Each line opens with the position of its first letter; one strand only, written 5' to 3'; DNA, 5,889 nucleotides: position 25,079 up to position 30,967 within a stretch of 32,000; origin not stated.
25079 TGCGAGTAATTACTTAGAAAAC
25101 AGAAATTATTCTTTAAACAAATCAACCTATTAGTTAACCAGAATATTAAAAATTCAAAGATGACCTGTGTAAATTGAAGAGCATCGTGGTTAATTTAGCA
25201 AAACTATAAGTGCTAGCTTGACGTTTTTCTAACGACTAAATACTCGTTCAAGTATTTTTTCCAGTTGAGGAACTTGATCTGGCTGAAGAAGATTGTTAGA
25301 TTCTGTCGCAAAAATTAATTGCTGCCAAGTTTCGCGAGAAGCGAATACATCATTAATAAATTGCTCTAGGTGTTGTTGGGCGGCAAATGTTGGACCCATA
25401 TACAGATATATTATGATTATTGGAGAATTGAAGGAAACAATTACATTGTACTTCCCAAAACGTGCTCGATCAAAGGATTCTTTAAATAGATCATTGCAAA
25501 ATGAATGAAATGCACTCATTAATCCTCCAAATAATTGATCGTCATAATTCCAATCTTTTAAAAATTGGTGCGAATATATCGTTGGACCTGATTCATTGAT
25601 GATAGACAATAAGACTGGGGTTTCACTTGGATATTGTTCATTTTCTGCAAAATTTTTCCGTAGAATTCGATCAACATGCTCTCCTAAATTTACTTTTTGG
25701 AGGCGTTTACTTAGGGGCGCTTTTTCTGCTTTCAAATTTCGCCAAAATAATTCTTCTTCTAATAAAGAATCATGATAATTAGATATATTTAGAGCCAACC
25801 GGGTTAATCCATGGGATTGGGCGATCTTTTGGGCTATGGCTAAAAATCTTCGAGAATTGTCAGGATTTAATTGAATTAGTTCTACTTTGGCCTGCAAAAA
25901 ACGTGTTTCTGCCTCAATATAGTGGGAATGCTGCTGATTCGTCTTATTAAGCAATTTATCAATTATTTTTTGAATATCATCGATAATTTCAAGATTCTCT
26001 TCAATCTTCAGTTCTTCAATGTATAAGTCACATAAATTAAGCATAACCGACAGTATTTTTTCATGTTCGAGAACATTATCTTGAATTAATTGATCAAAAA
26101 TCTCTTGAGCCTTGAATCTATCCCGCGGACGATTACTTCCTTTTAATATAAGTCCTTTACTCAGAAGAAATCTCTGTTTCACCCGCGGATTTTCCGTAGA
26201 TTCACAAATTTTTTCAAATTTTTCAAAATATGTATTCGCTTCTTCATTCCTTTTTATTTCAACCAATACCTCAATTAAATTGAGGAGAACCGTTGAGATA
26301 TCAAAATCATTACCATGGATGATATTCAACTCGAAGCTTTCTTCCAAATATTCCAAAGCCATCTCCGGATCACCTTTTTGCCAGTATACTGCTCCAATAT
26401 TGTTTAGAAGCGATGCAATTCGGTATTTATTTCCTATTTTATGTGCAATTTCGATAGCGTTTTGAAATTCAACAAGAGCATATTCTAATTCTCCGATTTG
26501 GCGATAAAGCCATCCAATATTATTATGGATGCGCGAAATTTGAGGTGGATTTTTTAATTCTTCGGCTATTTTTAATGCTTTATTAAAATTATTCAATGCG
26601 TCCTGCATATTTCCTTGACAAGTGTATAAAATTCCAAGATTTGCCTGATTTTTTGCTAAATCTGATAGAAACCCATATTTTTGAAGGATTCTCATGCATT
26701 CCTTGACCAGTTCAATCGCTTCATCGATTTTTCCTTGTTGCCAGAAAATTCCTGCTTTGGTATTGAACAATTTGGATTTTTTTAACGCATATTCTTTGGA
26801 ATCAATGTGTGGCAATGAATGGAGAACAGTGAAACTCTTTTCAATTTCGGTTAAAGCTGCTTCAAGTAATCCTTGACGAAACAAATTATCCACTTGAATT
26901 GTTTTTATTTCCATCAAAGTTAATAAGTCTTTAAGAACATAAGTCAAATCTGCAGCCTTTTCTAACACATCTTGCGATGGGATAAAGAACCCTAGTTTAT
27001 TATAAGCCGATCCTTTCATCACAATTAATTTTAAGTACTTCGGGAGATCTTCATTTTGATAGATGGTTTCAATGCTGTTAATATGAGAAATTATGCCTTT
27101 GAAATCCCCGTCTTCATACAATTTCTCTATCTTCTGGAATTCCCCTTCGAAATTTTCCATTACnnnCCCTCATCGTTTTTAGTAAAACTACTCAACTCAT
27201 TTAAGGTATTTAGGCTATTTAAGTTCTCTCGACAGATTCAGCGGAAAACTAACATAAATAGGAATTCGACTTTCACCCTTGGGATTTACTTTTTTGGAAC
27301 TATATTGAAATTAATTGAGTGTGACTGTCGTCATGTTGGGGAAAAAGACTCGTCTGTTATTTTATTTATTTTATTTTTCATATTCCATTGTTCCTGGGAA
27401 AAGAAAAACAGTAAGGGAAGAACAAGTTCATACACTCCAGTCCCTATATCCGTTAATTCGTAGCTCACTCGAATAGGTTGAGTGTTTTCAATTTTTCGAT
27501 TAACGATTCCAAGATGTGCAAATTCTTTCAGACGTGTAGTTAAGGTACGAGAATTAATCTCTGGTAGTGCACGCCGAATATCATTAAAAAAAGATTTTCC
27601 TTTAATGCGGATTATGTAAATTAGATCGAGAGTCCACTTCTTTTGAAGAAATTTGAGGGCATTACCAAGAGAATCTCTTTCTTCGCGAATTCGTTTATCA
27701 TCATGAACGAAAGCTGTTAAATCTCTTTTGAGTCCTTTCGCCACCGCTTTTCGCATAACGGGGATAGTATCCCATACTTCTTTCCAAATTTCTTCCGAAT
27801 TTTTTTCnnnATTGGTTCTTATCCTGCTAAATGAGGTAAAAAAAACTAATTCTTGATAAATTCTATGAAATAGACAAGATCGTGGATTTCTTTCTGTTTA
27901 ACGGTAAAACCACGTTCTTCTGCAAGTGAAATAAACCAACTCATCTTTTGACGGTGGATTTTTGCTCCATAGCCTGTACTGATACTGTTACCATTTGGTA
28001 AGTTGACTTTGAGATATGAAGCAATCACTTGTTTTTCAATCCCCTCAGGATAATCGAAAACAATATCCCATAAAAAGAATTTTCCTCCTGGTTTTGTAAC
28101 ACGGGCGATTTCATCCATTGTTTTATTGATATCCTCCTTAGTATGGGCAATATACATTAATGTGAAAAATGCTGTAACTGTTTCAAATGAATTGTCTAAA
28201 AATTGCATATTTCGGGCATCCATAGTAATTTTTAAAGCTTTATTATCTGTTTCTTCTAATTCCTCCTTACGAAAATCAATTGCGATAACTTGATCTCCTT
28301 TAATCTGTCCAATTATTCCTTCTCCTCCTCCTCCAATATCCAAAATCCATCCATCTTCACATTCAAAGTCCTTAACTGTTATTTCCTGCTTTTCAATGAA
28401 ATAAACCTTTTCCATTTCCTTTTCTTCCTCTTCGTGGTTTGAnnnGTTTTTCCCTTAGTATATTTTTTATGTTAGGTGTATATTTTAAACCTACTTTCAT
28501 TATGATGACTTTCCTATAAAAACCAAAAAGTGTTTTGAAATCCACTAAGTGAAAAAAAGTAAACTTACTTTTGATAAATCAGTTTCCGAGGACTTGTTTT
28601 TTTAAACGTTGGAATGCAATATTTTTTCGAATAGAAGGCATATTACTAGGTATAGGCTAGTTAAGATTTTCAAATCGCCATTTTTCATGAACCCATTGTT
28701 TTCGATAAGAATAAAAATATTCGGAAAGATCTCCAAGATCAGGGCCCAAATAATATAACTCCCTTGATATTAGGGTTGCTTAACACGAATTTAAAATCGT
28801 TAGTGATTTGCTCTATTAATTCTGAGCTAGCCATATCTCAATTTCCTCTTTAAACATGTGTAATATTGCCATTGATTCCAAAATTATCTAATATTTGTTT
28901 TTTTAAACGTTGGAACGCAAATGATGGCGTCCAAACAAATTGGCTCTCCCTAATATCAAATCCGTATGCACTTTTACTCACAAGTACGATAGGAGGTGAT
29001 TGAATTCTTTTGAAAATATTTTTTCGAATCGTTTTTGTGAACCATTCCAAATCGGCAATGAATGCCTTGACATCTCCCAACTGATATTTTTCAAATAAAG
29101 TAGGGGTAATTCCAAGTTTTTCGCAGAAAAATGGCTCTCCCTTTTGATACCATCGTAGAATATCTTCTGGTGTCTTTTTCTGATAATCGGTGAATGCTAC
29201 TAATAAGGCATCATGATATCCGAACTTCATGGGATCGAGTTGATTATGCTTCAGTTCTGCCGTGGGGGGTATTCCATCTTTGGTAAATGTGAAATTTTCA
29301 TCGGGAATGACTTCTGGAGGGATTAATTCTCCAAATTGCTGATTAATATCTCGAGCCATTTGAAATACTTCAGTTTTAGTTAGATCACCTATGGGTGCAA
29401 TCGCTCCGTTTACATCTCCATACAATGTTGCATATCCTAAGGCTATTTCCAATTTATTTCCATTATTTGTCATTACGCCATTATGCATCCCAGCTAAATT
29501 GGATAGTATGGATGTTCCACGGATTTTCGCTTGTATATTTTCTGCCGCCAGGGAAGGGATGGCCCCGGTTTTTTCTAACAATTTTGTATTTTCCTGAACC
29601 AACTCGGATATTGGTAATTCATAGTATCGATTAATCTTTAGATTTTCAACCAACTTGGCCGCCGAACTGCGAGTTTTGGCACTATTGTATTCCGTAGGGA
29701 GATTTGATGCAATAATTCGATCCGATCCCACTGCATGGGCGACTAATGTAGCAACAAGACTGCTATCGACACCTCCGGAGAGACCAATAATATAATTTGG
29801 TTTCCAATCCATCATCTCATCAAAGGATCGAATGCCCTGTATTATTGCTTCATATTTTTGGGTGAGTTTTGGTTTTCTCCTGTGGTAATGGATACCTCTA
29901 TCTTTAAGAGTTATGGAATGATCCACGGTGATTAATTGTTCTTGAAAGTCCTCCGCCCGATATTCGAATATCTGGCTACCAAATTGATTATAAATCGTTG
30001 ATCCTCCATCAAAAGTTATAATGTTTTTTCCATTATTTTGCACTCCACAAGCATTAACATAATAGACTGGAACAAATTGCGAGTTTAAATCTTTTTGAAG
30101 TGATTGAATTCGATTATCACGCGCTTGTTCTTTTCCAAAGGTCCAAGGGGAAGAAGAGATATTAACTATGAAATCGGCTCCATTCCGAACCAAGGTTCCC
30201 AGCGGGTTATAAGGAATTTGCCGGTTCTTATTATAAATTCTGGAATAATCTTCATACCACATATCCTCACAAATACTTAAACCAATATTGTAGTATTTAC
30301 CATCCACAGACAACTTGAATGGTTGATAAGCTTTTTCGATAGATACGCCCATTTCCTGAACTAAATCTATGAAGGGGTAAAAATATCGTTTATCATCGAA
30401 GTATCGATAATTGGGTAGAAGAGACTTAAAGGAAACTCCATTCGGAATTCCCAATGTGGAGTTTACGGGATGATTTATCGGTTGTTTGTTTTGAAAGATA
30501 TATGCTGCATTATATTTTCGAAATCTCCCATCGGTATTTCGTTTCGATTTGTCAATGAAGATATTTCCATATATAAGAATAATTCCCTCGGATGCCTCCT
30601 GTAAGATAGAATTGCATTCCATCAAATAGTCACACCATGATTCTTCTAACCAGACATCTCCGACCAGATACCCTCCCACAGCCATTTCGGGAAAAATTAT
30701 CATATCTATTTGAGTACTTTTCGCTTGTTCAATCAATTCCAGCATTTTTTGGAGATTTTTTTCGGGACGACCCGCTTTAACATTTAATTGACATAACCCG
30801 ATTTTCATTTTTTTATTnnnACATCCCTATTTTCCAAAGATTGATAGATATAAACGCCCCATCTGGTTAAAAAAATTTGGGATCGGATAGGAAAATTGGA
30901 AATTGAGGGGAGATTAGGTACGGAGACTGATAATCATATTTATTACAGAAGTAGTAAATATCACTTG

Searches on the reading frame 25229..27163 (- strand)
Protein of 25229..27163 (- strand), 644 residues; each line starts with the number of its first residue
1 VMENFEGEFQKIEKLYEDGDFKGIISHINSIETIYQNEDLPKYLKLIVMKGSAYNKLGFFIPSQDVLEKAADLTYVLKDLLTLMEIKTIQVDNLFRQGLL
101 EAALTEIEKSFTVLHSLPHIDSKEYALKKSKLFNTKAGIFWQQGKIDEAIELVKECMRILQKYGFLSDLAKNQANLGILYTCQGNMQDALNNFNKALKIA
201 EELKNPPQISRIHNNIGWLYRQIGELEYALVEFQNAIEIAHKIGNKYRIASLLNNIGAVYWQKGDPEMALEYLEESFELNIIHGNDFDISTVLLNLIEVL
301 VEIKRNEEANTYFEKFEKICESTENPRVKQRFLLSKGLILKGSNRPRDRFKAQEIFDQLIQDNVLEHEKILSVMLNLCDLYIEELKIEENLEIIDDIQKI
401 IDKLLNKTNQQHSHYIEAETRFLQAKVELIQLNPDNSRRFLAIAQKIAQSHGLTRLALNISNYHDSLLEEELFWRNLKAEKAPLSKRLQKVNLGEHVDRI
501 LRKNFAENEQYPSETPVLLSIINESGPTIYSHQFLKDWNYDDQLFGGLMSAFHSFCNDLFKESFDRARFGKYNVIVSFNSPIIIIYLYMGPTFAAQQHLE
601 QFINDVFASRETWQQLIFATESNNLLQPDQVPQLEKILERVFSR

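Call 11: search_protein_families(library=pfam, proteins=[window:25229-27163:-])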
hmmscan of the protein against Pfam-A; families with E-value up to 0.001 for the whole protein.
window:25229-27163:- (644 aa): 16 families
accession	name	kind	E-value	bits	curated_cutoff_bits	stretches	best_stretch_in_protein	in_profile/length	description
PF13424.12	TPR_12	-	2.7e-31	108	30.1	3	134-202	7-77/77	Tetratricopeptide repeat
PF00515.34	TPR_1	-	2e-17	62.6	27.8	3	250-280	1-31/34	Tetratricopeptide repeat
PF07719.23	TPR_2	-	3.9e-16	58.2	27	0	251-280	2-31/34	Tetratricopeptide repeat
PF13181.12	TPR_8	-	1.2e-15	56.7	25.7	1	250-280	1-31/34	Tetratricopeptide repeat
PF13374.12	TPR_10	-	1.8e-15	56.8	27.5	1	250-279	2-31/42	Tetratricopeptide repeat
PF17874.7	TPR_MalT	-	2.2e-12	47.4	45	1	136-452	7-314/336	MalT-like TPR region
PF10602.15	RPN7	-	1.3e-09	38.5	29.6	1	230-339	16-122/174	26S proteasome subunit RPN7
PF13176.12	TPR_7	-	4.5e-09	36.1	27.9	0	253-275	2-24/36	Tetratricopeptide repeat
PF14938.12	SNAP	-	4.6e-07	30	25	0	141-199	85-144/282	Soluble NSF attachment protein, SNAP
PF13174.12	TPR_6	-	1.5e-06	28.9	26.3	0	292-316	2-26/33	Tetratricopeptide repeat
PF13428.12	TPR_14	-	2.1e-06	28.3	23.5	0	256-279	7-30/44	Tetratricopeptide repeat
PF25064.1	ARM_TT21_5th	-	6.2e-05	23.7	27.8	0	139-198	44-100/117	TT21 fifth ARM repeats domain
PF13432.12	TPR_16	-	0.00012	22.9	32.7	0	183-237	10-57/65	Tetratricopeptide repeat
PF13414.12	TPR_11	-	0.00012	22.1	26.8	0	219-239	3-23/42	TPR repeat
PF25063.1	ARM_TT21_C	-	0.00025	21.4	35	0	125-202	92-161/209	Tetratricopeptide repeat protein 21 C-terminal ARM domain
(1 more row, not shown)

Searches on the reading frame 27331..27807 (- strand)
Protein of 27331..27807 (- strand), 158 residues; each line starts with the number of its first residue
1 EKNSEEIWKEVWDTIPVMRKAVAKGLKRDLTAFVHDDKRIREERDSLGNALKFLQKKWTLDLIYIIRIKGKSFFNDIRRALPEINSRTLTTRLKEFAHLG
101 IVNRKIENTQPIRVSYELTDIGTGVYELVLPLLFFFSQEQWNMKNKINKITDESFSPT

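Call 11: search_protein_families(library=pfam, proteins=[window:27331-27807:-])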
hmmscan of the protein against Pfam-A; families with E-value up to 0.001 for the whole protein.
window:27331-27807:- (158 aa): 1 family
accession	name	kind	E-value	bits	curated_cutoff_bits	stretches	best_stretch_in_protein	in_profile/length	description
PF01638.23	HxlR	-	6.7e-17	61.6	20.8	1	54-132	2-79/91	HxlR-like helix-turn-helix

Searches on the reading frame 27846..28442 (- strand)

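Call 11: search_protein_families(library=pfam, proteins=[window:27846-28442:-])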
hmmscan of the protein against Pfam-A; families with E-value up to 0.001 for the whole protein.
window:27846-28442:- (198 aa): 6 families
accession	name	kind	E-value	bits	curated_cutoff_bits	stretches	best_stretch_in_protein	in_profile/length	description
PF08241.18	Methyltransf_11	-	5.1e-14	53.1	21.2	1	34-124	1-95/95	Methyltransferase domain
PF13649.12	Methyltransf_25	-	2.3e-10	41.4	27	1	33-120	1-97/97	Methyltransferase domain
PF13847.12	Methyltransf_31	-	2.2e-05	24.6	27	1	50-135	29-114/145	Methyltransferase domain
PF08242.18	Methyltransf_12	-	3e-05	25.1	30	1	36-122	3-98/98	Methyltransferase domain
PF01209.24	Ubie_methyltran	-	0.0001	22.2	20.1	1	53-125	76-152/233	ubiE/COQ5 methyltransferase family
PF13489.12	Methyltransf_23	-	0.00016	21.9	27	1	32-127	25-119/164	Methyltransferase domain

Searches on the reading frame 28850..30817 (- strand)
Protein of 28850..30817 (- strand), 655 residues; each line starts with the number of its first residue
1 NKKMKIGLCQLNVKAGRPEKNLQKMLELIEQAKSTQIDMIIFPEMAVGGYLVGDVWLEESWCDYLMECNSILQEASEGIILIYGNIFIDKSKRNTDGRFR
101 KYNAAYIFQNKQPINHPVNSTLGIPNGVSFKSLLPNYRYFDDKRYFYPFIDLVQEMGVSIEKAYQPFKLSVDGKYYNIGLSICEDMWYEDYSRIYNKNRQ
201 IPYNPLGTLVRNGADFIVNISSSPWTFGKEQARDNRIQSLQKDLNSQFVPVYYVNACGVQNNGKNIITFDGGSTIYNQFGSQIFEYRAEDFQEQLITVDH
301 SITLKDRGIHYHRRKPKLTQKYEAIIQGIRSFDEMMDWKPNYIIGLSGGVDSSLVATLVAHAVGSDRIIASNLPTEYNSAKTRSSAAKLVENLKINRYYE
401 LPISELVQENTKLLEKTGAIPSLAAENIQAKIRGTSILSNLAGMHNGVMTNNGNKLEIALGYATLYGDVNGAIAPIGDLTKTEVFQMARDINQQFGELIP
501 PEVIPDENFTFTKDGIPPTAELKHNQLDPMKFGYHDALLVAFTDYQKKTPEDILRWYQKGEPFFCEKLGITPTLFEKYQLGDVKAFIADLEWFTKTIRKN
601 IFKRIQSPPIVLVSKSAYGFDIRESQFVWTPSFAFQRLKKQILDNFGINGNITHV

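Call 11: search_protein_families(library=pfam, proteins=[window:28850-30817:-])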
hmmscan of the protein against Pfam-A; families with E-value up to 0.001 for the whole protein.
window:28850-30817:- (655 aa): 2 families
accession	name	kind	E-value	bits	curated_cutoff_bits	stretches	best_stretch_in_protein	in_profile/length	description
PF02540.23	NAD_synthase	-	1.1e-39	136.5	21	1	342-554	21-215/242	NAD synthase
PF00795.27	CN_hydrolase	-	1.9e-17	63.9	23.2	1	5-299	1-245/256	Carbon-nitrogen hydrolase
